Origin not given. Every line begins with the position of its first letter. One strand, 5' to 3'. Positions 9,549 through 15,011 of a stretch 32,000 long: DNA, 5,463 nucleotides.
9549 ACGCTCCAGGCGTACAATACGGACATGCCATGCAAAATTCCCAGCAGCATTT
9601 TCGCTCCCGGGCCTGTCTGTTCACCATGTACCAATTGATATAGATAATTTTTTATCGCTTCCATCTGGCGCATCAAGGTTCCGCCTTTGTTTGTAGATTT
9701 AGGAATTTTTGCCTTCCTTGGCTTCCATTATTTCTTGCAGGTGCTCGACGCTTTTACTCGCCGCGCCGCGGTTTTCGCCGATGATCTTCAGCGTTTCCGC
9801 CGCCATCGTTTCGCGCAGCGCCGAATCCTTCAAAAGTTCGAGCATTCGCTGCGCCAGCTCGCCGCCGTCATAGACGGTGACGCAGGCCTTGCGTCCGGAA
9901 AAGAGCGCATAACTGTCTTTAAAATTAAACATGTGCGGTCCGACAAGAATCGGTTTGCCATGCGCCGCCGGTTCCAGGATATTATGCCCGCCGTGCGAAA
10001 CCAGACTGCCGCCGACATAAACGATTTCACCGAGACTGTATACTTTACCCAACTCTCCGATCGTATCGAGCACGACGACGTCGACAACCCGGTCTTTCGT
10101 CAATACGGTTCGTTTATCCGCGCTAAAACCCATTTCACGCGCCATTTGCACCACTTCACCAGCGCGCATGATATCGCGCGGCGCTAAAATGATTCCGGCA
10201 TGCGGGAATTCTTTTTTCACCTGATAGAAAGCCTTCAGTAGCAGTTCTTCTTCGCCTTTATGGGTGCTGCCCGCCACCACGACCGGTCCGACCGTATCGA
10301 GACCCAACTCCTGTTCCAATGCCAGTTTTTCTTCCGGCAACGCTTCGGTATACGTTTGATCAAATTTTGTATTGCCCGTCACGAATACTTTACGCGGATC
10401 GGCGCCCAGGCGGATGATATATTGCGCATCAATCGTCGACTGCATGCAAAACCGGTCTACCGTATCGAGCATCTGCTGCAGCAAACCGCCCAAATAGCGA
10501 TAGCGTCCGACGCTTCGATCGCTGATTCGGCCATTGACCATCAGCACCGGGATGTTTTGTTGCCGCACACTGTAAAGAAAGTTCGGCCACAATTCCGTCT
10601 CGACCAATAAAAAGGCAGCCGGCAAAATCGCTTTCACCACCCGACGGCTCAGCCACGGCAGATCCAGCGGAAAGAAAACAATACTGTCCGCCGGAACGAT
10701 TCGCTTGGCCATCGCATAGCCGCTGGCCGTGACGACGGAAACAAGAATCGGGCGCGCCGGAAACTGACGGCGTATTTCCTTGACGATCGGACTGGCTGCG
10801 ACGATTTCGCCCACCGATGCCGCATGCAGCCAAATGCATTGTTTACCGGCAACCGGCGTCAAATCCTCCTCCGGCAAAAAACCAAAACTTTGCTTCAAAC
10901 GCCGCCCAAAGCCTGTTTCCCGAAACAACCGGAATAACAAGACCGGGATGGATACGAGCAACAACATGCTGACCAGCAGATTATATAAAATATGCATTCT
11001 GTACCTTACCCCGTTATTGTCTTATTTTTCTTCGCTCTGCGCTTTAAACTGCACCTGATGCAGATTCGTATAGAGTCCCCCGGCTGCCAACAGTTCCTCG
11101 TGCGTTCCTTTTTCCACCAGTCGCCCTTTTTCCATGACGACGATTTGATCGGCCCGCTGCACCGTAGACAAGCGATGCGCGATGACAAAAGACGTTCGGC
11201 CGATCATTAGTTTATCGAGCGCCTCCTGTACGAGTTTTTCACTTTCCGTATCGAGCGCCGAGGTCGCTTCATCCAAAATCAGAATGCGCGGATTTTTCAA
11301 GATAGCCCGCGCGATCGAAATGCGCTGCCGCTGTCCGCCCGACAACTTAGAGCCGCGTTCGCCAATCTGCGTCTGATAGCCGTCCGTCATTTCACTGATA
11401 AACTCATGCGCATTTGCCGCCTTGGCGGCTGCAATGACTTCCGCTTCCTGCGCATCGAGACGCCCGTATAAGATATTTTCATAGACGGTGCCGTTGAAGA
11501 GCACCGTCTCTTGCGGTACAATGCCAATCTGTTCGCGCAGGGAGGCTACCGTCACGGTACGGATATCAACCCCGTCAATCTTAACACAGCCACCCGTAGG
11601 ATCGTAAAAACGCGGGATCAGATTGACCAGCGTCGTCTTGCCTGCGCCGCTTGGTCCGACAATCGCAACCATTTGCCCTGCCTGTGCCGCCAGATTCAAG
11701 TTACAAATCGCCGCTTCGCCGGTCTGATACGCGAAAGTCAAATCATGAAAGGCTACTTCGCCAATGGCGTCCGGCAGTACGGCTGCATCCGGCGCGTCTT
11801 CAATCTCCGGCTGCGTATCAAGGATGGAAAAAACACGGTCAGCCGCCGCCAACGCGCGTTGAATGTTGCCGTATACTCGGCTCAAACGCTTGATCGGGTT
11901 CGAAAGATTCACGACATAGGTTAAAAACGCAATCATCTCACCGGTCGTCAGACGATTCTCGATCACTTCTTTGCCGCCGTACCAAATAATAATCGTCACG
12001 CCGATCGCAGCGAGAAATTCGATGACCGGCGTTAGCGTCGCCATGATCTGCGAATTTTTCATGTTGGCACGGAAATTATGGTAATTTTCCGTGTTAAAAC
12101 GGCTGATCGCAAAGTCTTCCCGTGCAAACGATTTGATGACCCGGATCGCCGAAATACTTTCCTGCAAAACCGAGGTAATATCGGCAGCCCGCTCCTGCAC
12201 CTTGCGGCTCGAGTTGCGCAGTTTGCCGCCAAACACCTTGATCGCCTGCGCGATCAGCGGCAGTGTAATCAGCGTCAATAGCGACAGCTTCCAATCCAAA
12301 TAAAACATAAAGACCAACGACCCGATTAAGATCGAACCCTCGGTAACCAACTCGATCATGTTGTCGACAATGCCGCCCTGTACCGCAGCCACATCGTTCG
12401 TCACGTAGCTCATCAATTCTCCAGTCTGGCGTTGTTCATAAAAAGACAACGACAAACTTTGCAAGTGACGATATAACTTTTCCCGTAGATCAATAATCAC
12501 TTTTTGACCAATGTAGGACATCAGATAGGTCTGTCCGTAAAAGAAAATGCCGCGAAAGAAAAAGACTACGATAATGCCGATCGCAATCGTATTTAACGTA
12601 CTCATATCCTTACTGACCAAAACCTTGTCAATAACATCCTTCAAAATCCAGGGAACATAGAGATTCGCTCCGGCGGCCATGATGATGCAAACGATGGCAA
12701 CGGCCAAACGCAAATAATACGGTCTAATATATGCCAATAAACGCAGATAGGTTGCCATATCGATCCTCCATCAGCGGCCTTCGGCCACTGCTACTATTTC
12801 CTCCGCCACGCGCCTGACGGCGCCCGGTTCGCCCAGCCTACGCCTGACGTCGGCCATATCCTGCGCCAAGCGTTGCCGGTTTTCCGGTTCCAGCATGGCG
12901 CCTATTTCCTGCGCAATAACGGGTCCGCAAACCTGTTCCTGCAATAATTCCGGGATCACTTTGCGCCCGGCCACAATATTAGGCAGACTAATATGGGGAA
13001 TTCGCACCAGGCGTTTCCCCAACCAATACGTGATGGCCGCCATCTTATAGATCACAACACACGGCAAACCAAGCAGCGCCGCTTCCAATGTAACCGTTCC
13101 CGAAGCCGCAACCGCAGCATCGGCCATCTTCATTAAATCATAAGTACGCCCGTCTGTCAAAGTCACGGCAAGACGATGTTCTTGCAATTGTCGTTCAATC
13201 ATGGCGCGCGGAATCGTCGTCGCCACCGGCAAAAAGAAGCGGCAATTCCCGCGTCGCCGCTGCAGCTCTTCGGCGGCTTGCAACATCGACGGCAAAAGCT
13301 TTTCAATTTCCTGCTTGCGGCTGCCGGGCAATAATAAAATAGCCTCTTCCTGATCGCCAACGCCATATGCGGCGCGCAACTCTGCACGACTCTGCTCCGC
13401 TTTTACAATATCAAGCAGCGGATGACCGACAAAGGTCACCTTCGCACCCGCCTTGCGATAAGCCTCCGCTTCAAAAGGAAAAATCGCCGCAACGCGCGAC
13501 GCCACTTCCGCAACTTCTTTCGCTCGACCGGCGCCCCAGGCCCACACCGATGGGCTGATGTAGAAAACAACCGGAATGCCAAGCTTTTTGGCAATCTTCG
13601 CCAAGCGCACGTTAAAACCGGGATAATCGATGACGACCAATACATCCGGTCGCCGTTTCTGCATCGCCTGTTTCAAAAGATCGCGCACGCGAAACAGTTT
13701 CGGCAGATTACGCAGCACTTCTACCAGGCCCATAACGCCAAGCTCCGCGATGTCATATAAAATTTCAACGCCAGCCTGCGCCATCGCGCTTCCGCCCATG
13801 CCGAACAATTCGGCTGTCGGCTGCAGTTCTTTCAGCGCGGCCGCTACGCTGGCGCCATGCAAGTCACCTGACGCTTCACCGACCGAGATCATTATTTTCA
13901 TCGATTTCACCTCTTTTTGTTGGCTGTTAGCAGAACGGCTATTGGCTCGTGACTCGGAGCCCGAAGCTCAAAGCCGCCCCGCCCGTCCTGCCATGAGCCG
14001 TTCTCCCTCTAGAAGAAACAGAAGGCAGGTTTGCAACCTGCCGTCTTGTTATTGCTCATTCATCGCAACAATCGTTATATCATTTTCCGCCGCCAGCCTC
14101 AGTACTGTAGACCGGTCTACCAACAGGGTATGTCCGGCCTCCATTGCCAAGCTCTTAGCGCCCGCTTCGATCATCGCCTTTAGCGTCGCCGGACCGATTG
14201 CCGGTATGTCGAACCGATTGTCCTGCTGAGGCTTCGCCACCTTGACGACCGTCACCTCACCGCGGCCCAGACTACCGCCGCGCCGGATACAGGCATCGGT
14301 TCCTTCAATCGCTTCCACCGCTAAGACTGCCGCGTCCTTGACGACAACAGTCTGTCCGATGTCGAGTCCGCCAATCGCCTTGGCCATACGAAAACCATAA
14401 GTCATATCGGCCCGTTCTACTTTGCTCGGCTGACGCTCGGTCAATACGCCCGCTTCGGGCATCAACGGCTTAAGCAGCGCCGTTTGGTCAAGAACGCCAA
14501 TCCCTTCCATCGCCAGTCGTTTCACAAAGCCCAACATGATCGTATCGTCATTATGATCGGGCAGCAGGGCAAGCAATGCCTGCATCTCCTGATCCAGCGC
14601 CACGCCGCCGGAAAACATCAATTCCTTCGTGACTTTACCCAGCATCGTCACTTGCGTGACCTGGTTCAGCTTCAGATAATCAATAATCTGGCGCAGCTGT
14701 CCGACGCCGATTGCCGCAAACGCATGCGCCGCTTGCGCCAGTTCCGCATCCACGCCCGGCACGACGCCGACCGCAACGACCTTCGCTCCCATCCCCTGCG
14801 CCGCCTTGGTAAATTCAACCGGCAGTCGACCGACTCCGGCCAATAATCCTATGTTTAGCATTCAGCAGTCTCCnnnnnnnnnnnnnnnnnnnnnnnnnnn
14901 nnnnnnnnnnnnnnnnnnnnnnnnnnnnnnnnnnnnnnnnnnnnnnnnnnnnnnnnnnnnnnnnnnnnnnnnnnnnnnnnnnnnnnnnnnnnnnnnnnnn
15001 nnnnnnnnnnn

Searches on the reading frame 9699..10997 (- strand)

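Call 52: search_protein_families(library=ncbifam, max_evalue=1e-10, proteins=[window:9699-10997:-])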
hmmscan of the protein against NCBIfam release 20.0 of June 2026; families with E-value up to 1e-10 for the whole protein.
window:9699-10997:- (432 aa): 5 families
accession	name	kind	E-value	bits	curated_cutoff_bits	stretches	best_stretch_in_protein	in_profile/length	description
NF004388.0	PRK05749.1-4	equivalog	2.5e-108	362.3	438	1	2-426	4-423/425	lipid IV(A) 3-deoxy-D-manno-octulosonic acid transferase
NF004386.0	PRK05749.1-2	equivalog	7.7e-88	295.1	524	1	2-428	3-431/433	lipid IV(A) 3-deoxy-D-manno-octulosonic acid transferase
NF004385.0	PRK05749.1-1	equivalog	2.9e-80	270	590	1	4-422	5-418/425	lipid IV(A) 3-deoxy-D-manno-octulosonic acid transferase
NF004389.0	PRK05749.1-5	equivalog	4.3e-74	249.8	363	1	1-404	1-395/402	lipid IV(A) 3-deoxy-D-manno-octulosonic acid transferase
NF004387.0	PRK05749.1-3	equivalog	3.8e-61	207.2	617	1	53-422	57-421/440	lipid IV(A) 3-deoxy-D-manno-octulosonic acid transferase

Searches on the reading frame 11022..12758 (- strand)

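Call 52: search_protein_families(library=ncbifam, max_evalue=1e-10, proteins=[window:11022-12758:-])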
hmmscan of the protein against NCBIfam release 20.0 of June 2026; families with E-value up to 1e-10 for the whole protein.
window:11022-12758:- (578 aa): 168 families (the best 25 are shown)
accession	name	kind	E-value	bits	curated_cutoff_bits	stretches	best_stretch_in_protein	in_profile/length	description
TIGR02203.1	MsbA_lipidA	equivalog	2.4e-182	607.4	602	1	3-572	1-571/572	lipid A export permease/ATP-binding protein MsbA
TIGR02204.1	MsbA_rel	hypoth_equivalog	3.2e-173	577.5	780.4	1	5-571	7-576/576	ABC transporter, permease/ATP-binding protein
NF052233.1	CphA_assoc_ABC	equivalog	6.5e-157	524.1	880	1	3-577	171-750/766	cyanophycin metabolism-associated ABC transporter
TIGR00958.1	3a01208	subfamily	3.1e-150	501.8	874.6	1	5-566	150-710/711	antigen peptide transporter 2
NF008381.0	PRK11176.1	equivalog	6e-149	497.1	867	1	2-572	11-581/582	lipid A ABC transporter ATP-binding protein/permease MsbA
TIGR01846.1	type_I_sec_HlyB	subfamily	7.5e-138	460.8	725.55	1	31-570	154-692/694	type I secretion system permease/ATPase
NF045513.1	HepA_fam_ABC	equivalog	5.7e-137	457.7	725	1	44-571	80-610/610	heterocyst formation ABC transporter subunit HepA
NF010178.0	PRK13657.1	equivalog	2.7e-122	409.2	733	1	2-577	5-577/588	glucan ABC transporter ATP-binding protein/ permease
TIGR03796.1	NHLM_micro_ABC1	equivalog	2.1e-105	353.5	853.3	1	18-566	156-708/710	NHLP family bacteriocin export ABC transporter peptidase/permease/ATPase subunit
TIGR01193.1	bacteriocin_ABC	subfamily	3.5e-104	349.7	523.85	1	18-567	163-706/708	peptide cleavage/export ABC transporter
TIGR01192.1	chvA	subfamily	5.1e-103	345.7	585.4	1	3-568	6-568/585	glucan export ABC transporter ATP-binding protein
TIGR03797.1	NHLM_micro_ABC2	equivalog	1.6e-102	344.2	709.4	1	19-570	139-685/686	NHLP bacteriocin export ABC transporter permease/ATPase subunit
TIGR03375.1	type_I_sec_LssB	subfamily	6.2e-101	338.8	693.1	1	8-559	144-691/696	type I secretion system permease/ATPase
NF008055.0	PRK10789.1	equivalog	6.6e-101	338.5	845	1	6-570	6-571/590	SmdA family multidrug ABC transporter permease/ATP-binding protein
TIGR02857.1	CydD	equivalog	7.6e-98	328.7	435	1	18-542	5-529/529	thiol reductant ABC exporter subunit CydD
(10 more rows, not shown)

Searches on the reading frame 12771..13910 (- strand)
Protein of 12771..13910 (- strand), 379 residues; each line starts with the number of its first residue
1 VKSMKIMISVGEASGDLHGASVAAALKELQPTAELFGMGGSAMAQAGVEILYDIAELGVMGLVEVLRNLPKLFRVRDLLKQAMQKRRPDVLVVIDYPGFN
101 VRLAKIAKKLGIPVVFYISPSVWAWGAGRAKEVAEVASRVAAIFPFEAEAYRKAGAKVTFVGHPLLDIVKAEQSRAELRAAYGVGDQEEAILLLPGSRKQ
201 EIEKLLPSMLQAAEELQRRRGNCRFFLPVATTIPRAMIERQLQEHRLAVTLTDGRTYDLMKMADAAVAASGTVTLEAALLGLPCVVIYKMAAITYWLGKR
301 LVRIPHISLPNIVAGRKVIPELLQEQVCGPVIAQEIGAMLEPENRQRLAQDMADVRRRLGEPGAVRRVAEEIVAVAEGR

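Call 52: search_protein_families(library=ncbifam, max_evalue=1e-10, proteins=[window:12771-13910:-])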
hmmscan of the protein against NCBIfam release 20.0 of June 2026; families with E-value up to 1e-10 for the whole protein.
window:12771-13910:- (379 aa): 3 families
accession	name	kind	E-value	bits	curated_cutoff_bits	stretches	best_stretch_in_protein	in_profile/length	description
TIGR00215.1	lpxB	equivalog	9.3e-103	344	190.25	1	2-372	5-379/382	lipid-A-disaccharide synthase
NF002173.0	PRK01021.1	equivalog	2.1e-50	171.9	1033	1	4-323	227-551/610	lipid-A-disaccharide synthase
TIGR03492.1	TIGR03492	hypoth_equivalog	1.2e-16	60.4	219.2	1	147-286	171-320/396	lipid-A-disaccharide synthase-related protein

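Call 53: find_homologous_proteins(query=window:12771-13910:-, max_evalue=1e-60)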
Query window:12771-13910:- (379 aa): 7484 proteins with E <= 1e-60 among 8000 candidates; the best 120 are listed.
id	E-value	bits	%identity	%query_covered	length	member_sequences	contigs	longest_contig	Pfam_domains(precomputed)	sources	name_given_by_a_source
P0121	2.9e-236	801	100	99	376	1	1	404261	PF02350.26,PF02684.22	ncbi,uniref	ncbi:lipid-A-disaccharide synthase [Azotosporobacter soli]|uniref:lipid-A-disaccharide synthase n=1 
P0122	5.3e-207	705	88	99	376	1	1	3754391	PF13579.13,PF02350.26,PF02684.22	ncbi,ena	-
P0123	4.0e-184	630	78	99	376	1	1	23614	PF13579.13,PF02350.26,PF02684.22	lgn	-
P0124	8.0e-184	629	77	99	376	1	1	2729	PF02350.26,PF02684.22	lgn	-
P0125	3.2e-181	620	77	99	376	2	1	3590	PF02350.26,PF02684.22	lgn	-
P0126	4.7e-163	560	67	99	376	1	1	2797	PF02350.26,PF02684.22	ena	-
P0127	2.1e-147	509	65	98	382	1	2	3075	PF02684.22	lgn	-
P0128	3.5e-147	508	63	99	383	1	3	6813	PF04007.18,PF02350.26,PF02684.22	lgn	-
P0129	9.1e-147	507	63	99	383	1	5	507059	PF02350.26,PF02684.22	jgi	jgi:lipid-A-disaccharide synthase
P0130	1.3e-146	506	62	99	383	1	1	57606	PF02350.26,PF02684.22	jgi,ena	-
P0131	1.5e-146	506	63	99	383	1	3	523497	PF02350.26,PF02684.22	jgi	jgi:lipid-A-disaccharide synthase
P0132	2.0e-146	506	62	98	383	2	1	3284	PF02350.26,PF02684.22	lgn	-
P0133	4.2e-146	505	63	99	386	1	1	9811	PF02350.26,PF02684.22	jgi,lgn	jgi:lipid-A-disaccharide synthase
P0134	7.7e-146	504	62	99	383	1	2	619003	PF02350.26,PF02684.22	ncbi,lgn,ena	-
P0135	1.1e-145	503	63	99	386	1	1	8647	PF02350.26,PF02684.22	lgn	-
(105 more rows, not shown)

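Call 54: find_encoding_contigs(protein=P0121, flank=10000, max_places=5)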
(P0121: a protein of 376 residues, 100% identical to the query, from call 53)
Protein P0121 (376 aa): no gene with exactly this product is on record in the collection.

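Call 55: find_encoding_contigs(protein=P0122, flank=1500, max_places=3)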
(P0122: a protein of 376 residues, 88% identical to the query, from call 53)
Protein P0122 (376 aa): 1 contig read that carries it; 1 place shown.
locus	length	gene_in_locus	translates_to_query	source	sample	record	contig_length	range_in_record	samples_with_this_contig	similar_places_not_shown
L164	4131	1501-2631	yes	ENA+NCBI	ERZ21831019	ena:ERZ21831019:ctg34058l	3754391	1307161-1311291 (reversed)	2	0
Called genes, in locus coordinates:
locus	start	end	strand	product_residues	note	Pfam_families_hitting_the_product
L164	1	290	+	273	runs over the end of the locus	-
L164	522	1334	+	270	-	PF17930:LpxI_N, PF06230:LpxI_C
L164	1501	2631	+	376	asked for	PF02684:LpxB, PF13579:Glyco_trans_4_4 (faint), PF02350:Epimerase_2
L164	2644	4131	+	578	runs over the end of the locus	PF00664:ABC_membrane, PF00005:ABC_tran, PF02463:SMC_N (weak), PF13191:AAA_16 (weak), PF13401:AAA_22 (faint)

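Call 56: find_encoding_contigs(protein=P0123, flank=1500, max_places=3)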
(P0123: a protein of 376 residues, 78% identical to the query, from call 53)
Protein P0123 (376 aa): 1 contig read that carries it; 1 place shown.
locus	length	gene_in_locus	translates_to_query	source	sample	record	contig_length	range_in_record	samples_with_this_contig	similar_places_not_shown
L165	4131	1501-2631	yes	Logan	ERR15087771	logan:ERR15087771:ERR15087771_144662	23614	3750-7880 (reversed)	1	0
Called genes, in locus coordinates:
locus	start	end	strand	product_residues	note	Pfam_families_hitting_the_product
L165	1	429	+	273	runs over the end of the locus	PF21711:DCTN5 (faint), PF25084:LbH_EIF2B (faint), PF25087:GMPPB_C (weak), PF00132:Hexapep, PF14602:Hexapep_2 (faint), PF00132:Hexapep (weak), PF13720:Acetyltransf_11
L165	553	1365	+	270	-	PF17930:LpxI_N, PF06230:LpxI_C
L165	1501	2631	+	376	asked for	PF02684:LpxB, PF13579:Glyco_trans_4_4 (faint), PF02350:Epimerase_2 (weak)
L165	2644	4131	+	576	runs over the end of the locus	PF00664:ABC_membrane, PF00005:ABC_tran, PF02463:SMC_N (faint), PF13401:AAA_22 (faint)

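Call 80: find_encoding_contigs(protein=P0125, flank=1500, max_places=3)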
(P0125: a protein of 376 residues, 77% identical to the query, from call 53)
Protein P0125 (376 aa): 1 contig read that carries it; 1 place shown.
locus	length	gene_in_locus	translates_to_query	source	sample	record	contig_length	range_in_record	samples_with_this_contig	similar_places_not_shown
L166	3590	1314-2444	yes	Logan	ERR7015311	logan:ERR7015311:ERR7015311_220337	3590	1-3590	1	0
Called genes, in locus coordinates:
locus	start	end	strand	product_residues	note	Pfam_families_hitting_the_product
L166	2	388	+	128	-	?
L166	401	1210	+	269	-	PF17930:LpxI_N, PF06230:LpxI_C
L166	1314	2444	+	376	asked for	PF02684:LpxB, PF02350:Epimerase_2 (faint)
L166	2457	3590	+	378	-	?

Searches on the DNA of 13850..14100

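Call 79: search_rna_families(source=window, start=13850, end=14100, threshold=evalue, max_evalue=1)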
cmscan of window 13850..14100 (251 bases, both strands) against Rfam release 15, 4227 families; matches with E-value up to 1: 0.
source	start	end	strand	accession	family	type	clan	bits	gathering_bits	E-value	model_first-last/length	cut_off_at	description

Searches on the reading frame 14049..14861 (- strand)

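Call 52: search_protein_families(library=ncbifam, max_evalue=1e-10, proteins=[window:14049-14861:-])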
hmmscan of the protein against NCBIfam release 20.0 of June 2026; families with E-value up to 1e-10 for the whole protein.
window:14049-14861:- (270 aa): 1 family
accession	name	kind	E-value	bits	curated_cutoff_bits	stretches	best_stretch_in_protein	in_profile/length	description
NF047836.1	UDPdiagluDHLpxI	equivalog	6.7e-34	117.5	400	1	4-267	2-272/275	UDP-2,3-diacylglucosamine diphosphatase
